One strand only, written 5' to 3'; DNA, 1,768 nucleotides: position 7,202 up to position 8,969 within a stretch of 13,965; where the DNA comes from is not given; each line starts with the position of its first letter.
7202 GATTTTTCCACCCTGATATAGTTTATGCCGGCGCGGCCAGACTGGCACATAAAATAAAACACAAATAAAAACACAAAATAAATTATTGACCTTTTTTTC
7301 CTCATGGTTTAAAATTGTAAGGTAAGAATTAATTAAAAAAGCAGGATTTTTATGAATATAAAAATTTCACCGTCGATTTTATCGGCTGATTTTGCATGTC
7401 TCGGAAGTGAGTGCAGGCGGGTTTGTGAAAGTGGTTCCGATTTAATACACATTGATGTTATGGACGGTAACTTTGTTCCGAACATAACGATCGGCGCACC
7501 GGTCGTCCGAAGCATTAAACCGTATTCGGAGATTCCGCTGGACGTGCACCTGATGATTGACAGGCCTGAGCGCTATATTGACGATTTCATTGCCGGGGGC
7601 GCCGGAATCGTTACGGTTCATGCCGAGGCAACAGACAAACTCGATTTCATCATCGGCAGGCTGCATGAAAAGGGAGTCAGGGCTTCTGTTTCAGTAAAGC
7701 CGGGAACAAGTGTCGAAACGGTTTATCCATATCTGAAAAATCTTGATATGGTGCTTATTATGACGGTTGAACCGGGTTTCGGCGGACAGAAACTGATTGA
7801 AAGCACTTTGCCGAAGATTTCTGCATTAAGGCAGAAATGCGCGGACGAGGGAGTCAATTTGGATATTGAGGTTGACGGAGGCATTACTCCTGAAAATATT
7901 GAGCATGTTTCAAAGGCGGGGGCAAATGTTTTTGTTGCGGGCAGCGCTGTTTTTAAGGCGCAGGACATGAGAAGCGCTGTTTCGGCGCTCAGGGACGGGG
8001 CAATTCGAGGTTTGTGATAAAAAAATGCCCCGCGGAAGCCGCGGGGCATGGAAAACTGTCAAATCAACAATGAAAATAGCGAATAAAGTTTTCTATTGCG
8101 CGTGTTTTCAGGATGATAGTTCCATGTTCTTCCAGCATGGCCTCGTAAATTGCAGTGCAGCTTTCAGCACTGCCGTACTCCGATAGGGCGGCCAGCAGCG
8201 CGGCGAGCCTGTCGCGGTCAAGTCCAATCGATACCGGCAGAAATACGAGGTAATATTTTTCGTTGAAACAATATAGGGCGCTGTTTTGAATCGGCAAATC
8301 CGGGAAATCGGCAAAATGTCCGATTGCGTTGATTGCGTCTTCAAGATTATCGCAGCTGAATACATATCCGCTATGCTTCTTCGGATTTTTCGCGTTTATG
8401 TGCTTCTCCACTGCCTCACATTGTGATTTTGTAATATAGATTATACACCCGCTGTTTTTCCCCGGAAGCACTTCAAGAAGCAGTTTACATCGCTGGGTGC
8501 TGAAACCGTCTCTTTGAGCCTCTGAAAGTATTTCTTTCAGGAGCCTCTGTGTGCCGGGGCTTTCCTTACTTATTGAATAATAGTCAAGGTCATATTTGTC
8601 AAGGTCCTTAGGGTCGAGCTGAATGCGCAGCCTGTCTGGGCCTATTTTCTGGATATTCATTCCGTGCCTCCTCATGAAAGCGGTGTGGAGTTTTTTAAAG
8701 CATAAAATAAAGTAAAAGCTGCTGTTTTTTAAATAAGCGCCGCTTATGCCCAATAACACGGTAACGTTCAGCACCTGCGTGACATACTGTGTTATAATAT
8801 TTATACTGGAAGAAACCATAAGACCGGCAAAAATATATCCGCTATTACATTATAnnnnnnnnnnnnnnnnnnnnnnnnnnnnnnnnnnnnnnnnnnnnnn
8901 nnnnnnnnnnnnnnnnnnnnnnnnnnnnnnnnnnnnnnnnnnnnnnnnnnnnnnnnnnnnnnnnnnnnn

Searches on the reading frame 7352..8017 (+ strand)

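Call 5: search_protein_families(library=pfam, proteins=[window:7352-8017:+], max_evalue=0.01)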
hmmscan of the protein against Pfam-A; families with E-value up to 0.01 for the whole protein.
window:7352-8017:+ (221 aa): 2 families
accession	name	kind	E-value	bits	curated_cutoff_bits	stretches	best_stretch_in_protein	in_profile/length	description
PF00834.25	Ribul_P_3_epim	-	6.6e-75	251.3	21.1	1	4-201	1-198/198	Ribulose-phosphate 3 epimerase family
PF00215.30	OMPdecase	-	0.00039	20.8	27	1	164-212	171-220/221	Orotidine 5'-phosphate decarboxylase / HUMPS family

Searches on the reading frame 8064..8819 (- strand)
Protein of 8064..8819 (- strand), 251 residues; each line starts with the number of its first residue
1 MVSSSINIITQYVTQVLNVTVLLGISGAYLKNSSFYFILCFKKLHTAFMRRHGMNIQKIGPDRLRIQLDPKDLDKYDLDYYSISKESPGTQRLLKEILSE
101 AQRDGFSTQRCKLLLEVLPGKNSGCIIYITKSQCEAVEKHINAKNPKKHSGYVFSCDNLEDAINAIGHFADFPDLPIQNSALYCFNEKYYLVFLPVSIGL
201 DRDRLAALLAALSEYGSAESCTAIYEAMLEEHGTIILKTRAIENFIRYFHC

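Call 5: search_protein_families(library=pfam, proteins=[window:8064-8819:-], max_evalue=0.01)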
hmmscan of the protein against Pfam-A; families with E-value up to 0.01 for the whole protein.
window:8064-8819:- (251 aa): 1 family
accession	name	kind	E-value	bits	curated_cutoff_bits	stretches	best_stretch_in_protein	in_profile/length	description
PF05389.17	MecA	-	1.6e-26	93.8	22.5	2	136-244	119-220/221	Negative regulator of genetic competence (MecA)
